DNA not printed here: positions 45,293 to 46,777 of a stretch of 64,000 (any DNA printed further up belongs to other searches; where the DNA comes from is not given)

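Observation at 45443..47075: Cobalamin riboswitch controlling a CbtB-like mini-protein plus an uncharacterised protein in the CbtA position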

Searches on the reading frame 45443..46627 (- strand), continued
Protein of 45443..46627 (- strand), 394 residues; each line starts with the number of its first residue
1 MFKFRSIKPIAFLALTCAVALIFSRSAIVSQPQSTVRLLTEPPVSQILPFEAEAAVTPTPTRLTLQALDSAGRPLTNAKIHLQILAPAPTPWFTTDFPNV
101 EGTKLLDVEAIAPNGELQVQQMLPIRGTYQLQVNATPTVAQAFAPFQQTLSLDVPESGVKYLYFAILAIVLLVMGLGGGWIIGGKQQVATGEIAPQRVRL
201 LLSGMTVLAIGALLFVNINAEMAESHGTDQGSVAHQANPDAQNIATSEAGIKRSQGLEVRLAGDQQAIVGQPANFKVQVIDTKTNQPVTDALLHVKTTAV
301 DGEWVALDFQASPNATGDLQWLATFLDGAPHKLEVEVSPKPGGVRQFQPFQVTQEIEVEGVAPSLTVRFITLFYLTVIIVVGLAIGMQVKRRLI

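Call 24: fold_search(model_id=the predicted structure, library=pdb)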
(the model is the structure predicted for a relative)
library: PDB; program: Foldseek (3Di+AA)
matches with E <= 10: 1903; with E <= 0.001: 145
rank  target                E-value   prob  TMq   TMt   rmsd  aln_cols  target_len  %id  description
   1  8cs9_X                1.5e-06  1.00  0.20  0.13  22.0       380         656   10  Composite reconstruction of Class 1 of the erythrocyte ankyrin-1 complex (released 2022-07-20)
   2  7uzs                  3.2e-06  1.00  0.20  0.13  21.7       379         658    9  Protein 4.2 (local refinement from consensus reconstruction of ankyrin complex classes) (released 2022-07-20)
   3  4aq1_C                4.5e-06  1.00  0.19  0.12  23.6       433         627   12  Structure of the SbsB S-layer protein of Geobacillus stearothermophilus PV72p2 in complex with nanobody KB6 (released 2012-06-13)
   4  6qyc_B                4.8e-06  0.97  0.18  0.13  32.0       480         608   10  Crystal structure of MtrC from Shewanella baltica OS185 (released 2020-04-22)
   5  8csw                  7.4e-06  1.00  0.19  0.12  21.8       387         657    9  Local refinement of protein 4.2 in Class 2 of erythrocyte ankyrin-1 complex (released 2022-07-20)
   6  8p0x_P                7.4e-06  0.99  0.18  0.22  23.6       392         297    6  Structure of the human Commander complex Retriever Subcomplex (released 2024-03-20)
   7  3prx_A                9.2e-06  1.00  0.22  0.06  20.7       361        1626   10  Structure of Complement C5 in Complex with CVF and SSL7 (released 2011-01-19)
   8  4aq1_A                1.6e-05  0.98  0.19  0.11  26.2       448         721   11  Structure of the SbsB S-layer protein of Geobacillus stearothermophilus PV72p2 in complex with nanobody KB6 (released 2012-06-13)
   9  7tvz_E                1.9e-05  1.00  0.20  0.13  22.3       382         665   10  Cryo-EM structure of human band 3-protein 4.2 complex in diagonal conformation (released 2022-06-08)
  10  8dy2_B                2.0e-05  1.00  0.20  0.30  13.8       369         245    7  Crystal Structure of spFv GLK1 (released 2023-05-03)
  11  1l9n_A                2.1e-05  1.00  0.17  0.11  20.3       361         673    9  Three-dimensional structure of the human transglutaminase 3 enzyme: binding of calcium ions change structure for activ (released 2002-05-29)
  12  9qk2_F                2.2e-05  1.00  0.20  0.13  20.1       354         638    8  Structure of the Complement classical and lectin pathway C3 convertase in complex with substrate C3 (released 2025-12-24)
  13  7ad7_B                2.4e-05  1.00  0.22  0.14  20.6       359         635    9  Crystal structure of human complement C5 in complex with the K8 bovine knob domain peptide. (released 2021-03-10)
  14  6qyc_C                2.4e-05  0.94  0.18  0.12  32.9       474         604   10  Crystal structure of MtrC from Shewanella baltica OS185 (released 2020-04-22)
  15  8ayh_C                2.5e-05  1.00  0.22  0.14  21.0       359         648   10  Structure of Complement C5 in Complex with small molecule inhibitor and CVF (released 2022-12-21)
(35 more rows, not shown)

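Call 30: search_protein_families(library=pfam, proteins=[P0164, P0165, P0170, P0175, P0184, P0190, P0205, P0253, P0224, P0244], max_evalue=0.1)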
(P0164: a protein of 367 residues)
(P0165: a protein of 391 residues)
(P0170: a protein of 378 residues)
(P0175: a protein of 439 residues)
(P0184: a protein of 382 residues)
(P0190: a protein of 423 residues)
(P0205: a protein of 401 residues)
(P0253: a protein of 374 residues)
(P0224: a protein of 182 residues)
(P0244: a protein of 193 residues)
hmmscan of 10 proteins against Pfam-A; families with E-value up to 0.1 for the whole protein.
P0164 (367 aa): 11 families
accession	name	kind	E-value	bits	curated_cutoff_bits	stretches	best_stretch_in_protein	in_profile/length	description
PF13115.11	YtkA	-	6.5e-07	30.4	25.9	2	225-296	4-74/85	YtkA-like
PF02369.22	Big_1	-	7.6e-07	29.6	34.9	1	45-80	10-45/93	Bacterial Ig-like domain (group 1)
PF00630.25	Filamin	-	2.8e-06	28.5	26.9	1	42-129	12-85/93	Filamin/ABP280 repeat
PF13620.12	CarboxypepD_reg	-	4.9e-06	27.2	32.3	1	57-140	3-62/82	Carboxypeptidase regulatory-like domain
PF00801.26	PKD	-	0.0004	20.7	23.5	1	38-129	2-66/80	PKD domain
PF16640.11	Big_3_5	-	0.0018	19.2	35.5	0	50-78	10-35/88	Bacterial Ig-like domain (group 3)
PF05688.17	BIg21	-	0.0081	17.1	27.4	1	51-78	1-28/109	Bacterial Immunoglobulin-like 21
PF14524.12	Wzt_C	-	0.011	16.2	30.4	1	49-150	29-131/143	Wzt C-terminal domain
PF09134.16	Invasin_D3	-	0.031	15.2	33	0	50-78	18-48/98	Invasin, domain 3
PF17962.7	bMG6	-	0.031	14.9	23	0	45-86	7-49/112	Bacterial macroglobulin domain 6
PF05751.16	FixH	-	0.045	14.2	23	0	46-83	72-102/150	FixH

P0165 (391 aa): 0 families

P0170 (378 aa): 3 families
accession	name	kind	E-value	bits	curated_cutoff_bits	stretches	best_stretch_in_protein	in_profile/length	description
PF13620.12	CarboxypepD_reg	-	7.3e-05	23.5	32.3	0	65-146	5-71/82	Carboxypeptidase regulatory-like domain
PF02369.22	Big_1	-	0.0024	18.4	34.9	0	52-86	11-45/93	Bacterial Ig-like domain (group 1)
PF13115.11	YtkA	-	0.071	14.2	25.9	0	37-132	4-84/85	YtkA-like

P0175 (439 aa): 1 family
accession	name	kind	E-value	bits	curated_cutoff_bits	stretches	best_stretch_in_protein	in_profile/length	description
PF13620.12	CarboxypepD_reg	-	8.6e-06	26.5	32.3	1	307-369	1-56/82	Carboxypeptidase regulatory-like domain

P0184 (382 aa): 4 families
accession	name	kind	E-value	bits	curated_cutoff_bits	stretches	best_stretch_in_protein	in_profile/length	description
PF17789.7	MG4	-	0.00042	20.9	24.7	1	51-106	18-71/95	Macroglobulin domain MG4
PF24107.1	DUF7382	-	0.0098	16.2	27.4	1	33-74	6-45/65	Domain of unknown function (DUF7382)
PF13620.12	CarboxypepD_reg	-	0.018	15.8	32.3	0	56-83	7-35/82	Carboxypeptidase regulatory-like domain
PF02369.22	Big_1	-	0.03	14.9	34.9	0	227-276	17-65/93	Bacterial Ig-like domain (group 1)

P0190 (423 aa): 0 families

P0205 (401 aa): 1 family
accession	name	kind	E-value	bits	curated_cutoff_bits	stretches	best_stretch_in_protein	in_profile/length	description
PF13115.11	YtkA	-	0.0057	17.7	25.9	0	275-309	24-61/85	YtkA-like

P0253 (374 aa): 0 families

P0224 (182 aa): 0 families

P0244 (193 aa): 1 family
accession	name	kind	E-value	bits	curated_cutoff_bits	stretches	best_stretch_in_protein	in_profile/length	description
PF00630.25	Filamin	-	0.024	15.9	26.9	1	52-131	16-80/93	Filamin/ABP280 repeat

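Call 31: find_encoding_contigs(protein=P0164, flank=6000, max_places=2)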
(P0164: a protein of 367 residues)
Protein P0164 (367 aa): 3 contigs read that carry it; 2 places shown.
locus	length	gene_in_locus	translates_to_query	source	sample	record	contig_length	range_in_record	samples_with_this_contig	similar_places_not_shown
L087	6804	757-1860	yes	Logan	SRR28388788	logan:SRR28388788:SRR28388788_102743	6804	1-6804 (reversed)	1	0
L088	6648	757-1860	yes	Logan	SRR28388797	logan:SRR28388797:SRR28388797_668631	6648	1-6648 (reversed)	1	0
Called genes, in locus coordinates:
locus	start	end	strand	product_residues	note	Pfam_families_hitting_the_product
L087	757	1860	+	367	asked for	PF00630:Filamin (faint), PF02369:Big_1 (weak), PF13115:YtkA (faint), PF13620:CarboxypepD_reg (faint)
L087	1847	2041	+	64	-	-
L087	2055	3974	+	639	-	PF13191:AAA_16 (faint), PF00493:MCM (faint), PF01078:Mg_chelatase (faint), PF13245:AAA_19 (faint), PF00004:AAA (faint), PF00158:Sigma54_activat (weak), PF13654:AAA_32 (weak), PF20436:LonB_AAA-LID, +1 more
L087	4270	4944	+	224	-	PF21006:NHase_beta_N, PF02211:NHase_beta_C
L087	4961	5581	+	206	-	PF02979:NHase_alpha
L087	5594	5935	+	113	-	PF21006:NHase_beta_N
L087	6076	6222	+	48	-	-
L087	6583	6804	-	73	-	?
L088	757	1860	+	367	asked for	PF00630:Filamin (faint), PF02369:Big_1 (weak), PF13115:YtkA (faint), PF13620:CarboxypepD_reg (faint)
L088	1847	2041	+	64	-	-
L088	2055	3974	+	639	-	PF13191:AAA_16 (faint), PF00493:MCM (faint), PF01078:Mg_chelatase (faint), PF13245:AAA_19 (faint), PF00004:AAA (faint), PF00158:Sigma54_activat (weak), PF13654:AAA_32 (weak), PF20436:LonB_AAA-LID, +1 more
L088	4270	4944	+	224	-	PF21006:NHase_beta_N, PF02211:NHase_beta_C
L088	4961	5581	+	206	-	PF02979:NHase_alpha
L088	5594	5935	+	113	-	PF21006:NHase_beta_N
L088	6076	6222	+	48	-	-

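Call 32: find_encoding_contigs(protein=P0184, flank=6000, max_places=2)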
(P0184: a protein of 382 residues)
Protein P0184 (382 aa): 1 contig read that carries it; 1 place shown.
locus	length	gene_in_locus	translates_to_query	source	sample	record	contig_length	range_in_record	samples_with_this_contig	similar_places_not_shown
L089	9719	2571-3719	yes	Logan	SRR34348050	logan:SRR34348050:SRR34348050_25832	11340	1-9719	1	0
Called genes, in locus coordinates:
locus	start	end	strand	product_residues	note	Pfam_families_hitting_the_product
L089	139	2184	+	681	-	PF07728:AAA_5 (faint), PF01078:Mg_chelatase, PF17863:AAA_lid_2, PF26791:AAPxQ (faint), PF00092:VWA (weak), PF13519:VWA_2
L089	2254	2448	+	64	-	PF09489:CbtB (weak)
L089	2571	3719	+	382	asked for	-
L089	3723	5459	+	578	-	PF13646:HEAT_2, PF00493:MCM (faint), PF01078:Mg_chelatase, PF05496:RuvB_N (faint), PF13604:AAA_30 (faint), PF07728:AAA_5 (weak), PF13654:AAA_32 (weak), PF00158:Sigma54_activat, +3 more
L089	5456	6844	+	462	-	PF01903:CbiX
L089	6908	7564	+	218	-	PF02570:CbiC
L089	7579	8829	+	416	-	PF01888:CbiD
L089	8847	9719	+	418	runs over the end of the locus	PF00590:TP_methylase, PF08242:Methyltransf_12 (weak)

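Call 44: search_protein_families(library=pfam, proteins=[L087:2055-3974:+, L089:3723-5459:+, L089:139-2184:+], max_evalue=0.01)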
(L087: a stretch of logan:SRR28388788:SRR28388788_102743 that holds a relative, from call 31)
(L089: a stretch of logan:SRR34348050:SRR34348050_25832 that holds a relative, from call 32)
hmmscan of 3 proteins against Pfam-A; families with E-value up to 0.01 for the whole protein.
L087:2055-3974:+ (639 aa): 16 families
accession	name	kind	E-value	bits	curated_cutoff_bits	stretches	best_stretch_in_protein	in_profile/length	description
PF00158.32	Sigma54_activat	-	6.3e-13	49.2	20.2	1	441-483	86-128/168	Sigma-54 interaction domain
PF01078.27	Mg_chelatase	-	1.7e-10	41.1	20.3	2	247-291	3-47/207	Magnesium chelatase, subunit ChlI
PF07728.20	AAA_5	-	4.3e-10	40.2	22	2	443-521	65-138/139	AAA domain (dynein-related subfamily)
PF20436.4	LonB_AAA-LID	-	1e-09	38.7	22.4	1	561-620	1-60/65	Archaeal LonB, AAA+ ATPase LID domain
PF00493.29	MCM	-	4e-07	29.8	23.3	1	399-479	79-152/224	MCM P-loop domain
PF13654.12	AAA_32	-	1.4e-06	28.8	21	1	403-514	2-115/133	LonB-like, AAA domain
PF00004.35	AAA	-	5.2e-06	27.4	21.2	0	269-292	1-24/131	ATPase family associated with various cellular activities (AAA)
PF13191.12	AAA_16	-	1.1e-05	26.5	32.6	1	257-378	14-104/167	AAA ATPase domain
PF13245.12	AAA_19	-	1.7e-05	25.4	25.1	1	261-481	6-124/134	AAA domain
PF05496.18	RuvB_N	-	7.3e-05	23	27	0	246-292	6-59/159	Holliday junction DNA helicase RuvB P-loop domain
PF13604.12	AAA_30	-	8.1e-05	22.9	27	0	259-320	10-47/191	AAA domain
PF14532.12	Sigma54_activ_2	-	0.00026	21.7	25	0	259-289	14-44/138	Sigma-54 interaction domain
PF13401.12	AAA_22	-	0.00097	19.9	27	0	265-308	4-47/130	AAA domain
PF20030.5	bpMoxR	-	0.0043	16.6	27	1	244-295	9-60/205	MoxR domain in the MoxR-vWA-beta-propeller ternary systems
PF06068.19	TIP49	-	0.0056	16.3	23.8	0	256-290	40-74/347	TIP49 P-loop domain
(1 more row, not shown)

L089:3723-5459:+ (578 aa): 23 families
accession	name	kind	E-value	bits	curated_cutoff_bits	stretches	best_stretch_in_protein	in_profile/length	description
PF01078.27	Mg_chelatase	-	2.6e-14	53.6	20.3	2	195-247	2-54/207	Magnesium chelatase, subunit ChlI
PF00158.32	Sigma54_activat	-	8.9e-13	48.7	20.2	1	387-428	86-127/168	Sigma-54 interaction domain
PF07728.20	AAA_5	-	2.1e-12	47.7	22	2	374-468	50-139/139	AAA domain (dynein-related subfamily)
PF13646.12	HEAT_2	-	1.5e-07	32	27.7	1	37-115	8-82/88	HEAT repeats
PF00493.29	MCM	-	1.8e-07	30.9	23.3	1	347-425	81-152/224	MCM P-loop domain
PF13654.12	AAA_32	-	3.4e-07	30.8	21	1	349-455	2-110/133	LonB-like, AAA domain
PF13401.12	AAA_22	-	5.8e-07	30.3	27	1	213-255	2-45/130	AAA domain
PF00004.35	AAA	-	7e-07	30.2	21.2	0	218-236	1-19/131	ATPase family associated with various cellular activities (AAA)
PF14532.12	Sigma54_activ_2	-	1.6e-06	28.9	25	0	389-421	64-96/138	Sigma-54 interaction domain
PF13604.12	AAA_30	-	1.6e-05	25.2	27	1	201-243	4-46/191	AAA domain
PF05496.18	RuvB_N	-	1.7e-05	25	27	0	192-237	3-55/159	Holliday junction DNA helicase RuvB P-loop domain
PF13191.12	AAA_16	-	2.5e-05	25.3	32.6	1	211-422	19-160/167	AAA ATPase domain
PF13245.12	AAA_19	-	9.4e-05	23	25.1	0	391-422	87-118/134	AAA domain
PF20030.5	bpMoxR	-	0.0005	19.6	27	1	196-253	12-69/205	MoxR domain in the MoxR-vWA-beta-propeller ternary systems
PF06068.19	TIP49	-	0.0017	18.1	23.8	0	206-241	41-76/347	TIP49 P-loop domain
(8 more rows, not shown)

L089:139-2184:+ (681 aa): 8 families
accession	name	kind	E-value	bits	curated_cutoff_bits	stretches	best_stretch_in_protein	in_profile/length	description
PF17863.7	AAA_lid_2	-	1.2e-18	67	22.7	1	263-331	4-73/74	AAA lid domain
PF13519.12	VWA_2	-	4e-17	63.2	27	1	493-598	1-106/107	von Willebrand factor type A domain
PF01078.27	Mg_chelatase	-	1.6e-12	47.7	20.3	1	113-183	88-158/207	Magnesium chelatase, subunit ChlI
PF07728.20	AAA_5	-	3.4e-08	34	22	1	84-196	20-139/139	AAA domain (dynein-related subfamily)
PF00092.34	VWA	-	1.9e-07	31.9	23.8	1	493-602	2-117/174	von Willebrand factor type A domain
PF00493.29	MCM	-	0.00015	21.4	23.3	1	117-188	107-178/224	MCM P-loop domain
PF13191.12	AAA_16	-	0.00081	20.4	32.6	1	18-150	15-151/167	AAA ATPase domain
PF00158.32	Sigma54_activat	-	0.0011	19.2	20.2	0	112-154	74-116/168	Sigma-54 interaction domain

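Call 45: list_cluster_members(proteins=[P0164, P0165, P0170, P0175, P0184, P0190, P0205, P0253, P0224, P0244])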
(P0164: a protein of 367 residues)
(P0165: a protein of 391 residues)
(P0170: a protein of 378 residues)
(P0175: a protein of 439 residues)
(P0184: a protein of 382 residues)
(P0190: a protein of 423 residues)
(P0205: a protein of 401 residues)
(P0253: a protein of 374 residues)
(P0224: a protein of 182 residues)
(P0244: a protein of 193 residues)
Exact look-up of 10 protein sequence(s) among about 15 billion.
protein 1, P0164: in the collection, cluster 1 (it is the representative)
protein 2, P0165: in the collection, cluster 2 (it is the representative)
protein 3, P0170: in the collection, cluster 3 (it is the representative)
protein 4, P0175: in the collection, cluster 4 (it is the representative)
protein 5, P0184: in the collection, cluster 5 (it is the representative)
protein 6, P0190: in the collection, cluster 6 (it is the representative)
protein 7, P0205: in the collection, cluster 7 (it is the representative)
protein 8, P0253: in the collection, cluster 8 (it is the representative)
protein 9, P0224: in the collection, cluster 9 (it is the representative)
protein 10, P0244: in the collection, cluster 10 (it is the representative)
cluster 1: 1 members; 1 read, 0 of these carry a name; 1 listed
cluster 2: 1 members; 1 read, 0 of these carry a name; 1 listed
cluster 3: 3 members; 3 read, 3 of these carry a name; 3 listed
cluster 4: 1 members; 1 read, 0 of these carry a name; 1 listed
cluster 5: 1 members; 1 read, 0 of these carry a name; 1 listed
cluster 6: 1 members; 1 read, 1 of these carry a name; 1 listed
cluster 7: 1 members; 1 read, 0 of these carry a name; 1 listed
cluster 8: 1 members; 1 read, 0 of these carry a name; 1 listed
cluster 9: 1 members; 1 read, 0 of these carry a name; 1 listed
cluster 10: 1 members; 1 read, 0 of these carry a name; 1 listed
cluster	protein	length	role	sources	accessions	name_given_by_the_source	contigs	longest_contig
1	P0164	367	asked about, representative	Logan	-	-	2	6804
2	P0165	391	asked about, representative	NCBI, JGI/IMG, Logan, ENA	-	-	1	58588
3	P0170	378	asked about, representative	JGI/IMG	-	hypothetical protein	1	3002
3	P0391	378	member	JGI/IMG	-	hypothetical protein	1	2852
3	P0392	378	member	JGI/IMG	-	hypothetical protein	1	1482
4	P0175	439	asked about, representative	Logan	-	-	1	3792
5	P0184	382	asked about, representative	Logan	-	-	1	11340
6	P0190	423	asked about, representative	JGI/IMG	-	hypothetical protein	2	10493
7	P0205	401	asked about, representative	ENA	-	-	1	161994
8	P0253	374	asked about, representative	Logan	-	-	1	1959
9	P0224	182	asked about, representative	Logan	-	-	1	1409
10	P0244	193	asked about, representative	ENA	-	-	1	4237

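Call 46: find_encoding_contigs(protein=P0165, flank=7000, max_places=1)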
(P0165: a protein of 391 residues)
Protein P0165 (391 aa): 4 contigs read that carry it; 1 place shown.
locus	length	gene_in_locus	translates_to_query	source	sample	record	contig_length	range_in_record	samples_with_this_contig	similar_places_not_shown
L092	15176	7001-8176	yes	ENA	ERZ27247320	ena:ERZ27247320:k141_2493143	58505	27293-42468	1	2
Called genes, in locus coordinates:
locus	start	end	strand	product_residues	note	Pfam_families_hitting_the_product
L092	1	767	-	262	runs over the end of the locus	PF04264:YceI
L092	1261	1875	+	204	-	PF02572:CobA_CobO_BtuR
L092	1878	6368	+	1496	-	PF02514:CobN-Mg_chel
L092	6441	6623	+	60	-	-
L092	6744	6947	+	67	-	PF09489:CbtB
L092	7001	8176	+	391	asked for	-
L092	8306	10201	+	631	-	PF13646:HEAT_2 (faint), PF01078:Mg_chelatase (weak), PF13245:AAA_19 (faint), PF13604:AAA_30 (faint), PF00004:AAA (faint), PF07728:AAA_5 (faint), PF00158:Sigma54_activat (weak), PF20436:LonB_AAA-LID (faint)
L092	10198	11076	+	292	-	PF01497:Peripla_BP_2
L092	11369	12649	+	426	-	PF05201:GlutR_N, PF02826:2-Hacid_dh_C (weak), PF00899:ThiF (weak), PF01488:Shikimate_DH, PF03807:F420_oxidored (weak), PF13241:NAD_binding_7, PF00745:GlutR_dimer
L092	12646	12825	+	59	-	-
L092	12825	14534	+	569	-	PF01379:Porphobil_deam, PF03900:Porphobil_deamC, PF02602:HEM4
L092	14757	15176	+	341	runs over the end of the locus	PF00490:ALAD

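Call 47: find_encoding_contigs(protein=P0205, flank=7000, max_places=1)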
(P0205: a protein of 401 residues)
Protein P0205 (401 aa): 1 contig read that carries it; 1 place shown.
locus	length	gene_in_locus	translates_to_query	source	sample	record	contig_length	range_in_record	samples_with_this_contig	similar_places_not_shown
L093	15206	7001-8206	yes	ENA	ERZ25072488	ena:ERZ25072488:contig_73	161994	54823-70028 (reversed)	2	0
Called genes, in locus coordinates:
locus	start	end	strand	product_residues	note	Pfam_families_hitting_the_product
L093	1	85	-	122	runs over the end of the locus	-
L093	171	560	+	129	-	PF00023:Ank (weak), PF12796:Ank_2, PF13857:Ank_5 (weak), PF13637:Ank_4, PF13857:Ank_5, PF12796:Ank_2, PF00023:Ank (weak), PF13606:Ank_3 (weak), +1 more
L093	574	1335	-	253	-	PF00590:TP_methylase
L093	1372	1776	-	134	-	-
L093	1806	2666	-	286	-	PF00590:TP_methylase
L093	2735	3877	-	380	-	PF11760:CbiG_N, PF11761:CbiG_mid, PF01890:CbiG_C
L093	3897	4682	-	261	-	PF00590:TP_methylase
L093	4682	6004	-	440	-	PF00590:TP_methylase, PF02475:TRM5-TYW2_MTfase (weak), PF13649:Methyltransf_25 (weak), PF13847:Methyltransf_31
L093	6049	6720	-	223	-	PF02570:CbiC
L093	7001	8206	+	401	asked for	-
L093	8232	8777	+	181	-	PF02283:CobU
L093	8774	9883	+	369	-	PF03186:CobD_Cbib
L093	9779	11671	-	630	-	PF00970:FAD_binding_6, PF01888:CbiD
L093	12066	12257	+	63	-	-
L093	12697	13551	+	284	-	PF14848:HU-DNA_bdg, PF18291:HU-HIG (weak), PF14734:DUF4469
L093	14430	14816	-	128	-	PF15585:Imm7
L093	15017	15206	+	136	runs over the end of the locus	PF01527:HTH_Tnp_1, PF13333:rve_2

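Call 48: find_encoding_contigs(protein=P0244, flank=5000, max_places=1)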
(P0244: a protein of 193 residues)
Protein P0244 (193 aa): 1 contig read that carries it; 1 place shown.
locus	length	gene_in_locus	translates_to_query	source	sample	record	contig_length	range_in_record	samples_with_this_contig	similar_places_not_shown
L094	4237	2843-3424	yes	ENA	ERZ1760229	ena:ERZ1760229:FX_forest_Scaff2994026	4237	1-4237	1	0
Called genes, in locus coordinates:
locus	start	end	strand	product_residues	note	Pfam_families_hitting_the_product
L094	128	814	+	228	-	PF02012:BNR (faint), PF14870:PSII_BNR (faint), PF25852:DUF6242_C (faint), PF15902:Sortilin-Vps10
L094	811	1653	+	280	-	-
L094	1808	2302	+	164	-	PF03965:Penicillinase_R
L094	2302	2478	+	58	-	-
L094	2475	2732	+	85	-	-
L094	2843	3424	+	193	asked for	-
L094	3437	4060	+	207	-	-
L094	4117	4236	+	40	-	?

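Call 75: search_protein_families(library=pfam, alignment_id=A1, max_evalue=1)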
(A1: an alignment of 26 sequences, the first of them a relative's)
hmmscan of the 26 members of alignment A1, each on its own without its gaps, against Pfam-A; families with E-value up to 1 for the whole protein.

A. member 1, P0001 (394 aa): 1 family
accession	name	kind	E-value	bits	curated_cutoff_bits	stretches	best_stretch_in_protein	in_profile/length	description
PF13115.11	YtkA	-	0.0001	23.3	25.9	1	253-299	3-46/85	YtkA-like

B. families by the number of members that match (of 26 scanned): 19 families
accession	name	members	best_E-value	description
PF13115.11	YtkA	12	2.2e-05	YtkA-like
PF05688.17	BIg21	6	2.7e-05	Bacterial Immunoglobulin-like 21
PF13620.12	CarboxypepD_reg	4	0.0015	Carboxypeptidase regulatory-like domain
PF24107.1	DUF7382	2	0.018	Domain of unknown function (DUF7382)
PF05751.16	FixH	2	0.02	FixH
PF14761.12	HPS3_N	2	0.028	Hermansky-Pudlak syndrome 3 protein, N-terminal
PF02018.23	CBM_4_9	2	0.073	Carbohydrate binding domain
PF02369.22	Big_1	1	0.0073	Bacterial Ig-like domain (group 1)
PF21015.2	Ybfg_C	1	0.037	Ybfg C-terminal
PF04995.19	CcmD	1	0.058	Heme exporter protein D (CcmD)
PF17789.7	MG4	1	0.16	Macroglobulin domain MG4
PF13954.11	PapC_N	1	0.18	PapC N-terminal domain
PF00576.27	Transthyretin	1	0.22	HIUase/Transthyretin family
PF11974.14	bMG3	1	0.29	Bacterial alpha-2-macroglobulin MG3 domain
PF19659.4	DUF6162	1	0.39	Family of unknown function (DUF6162)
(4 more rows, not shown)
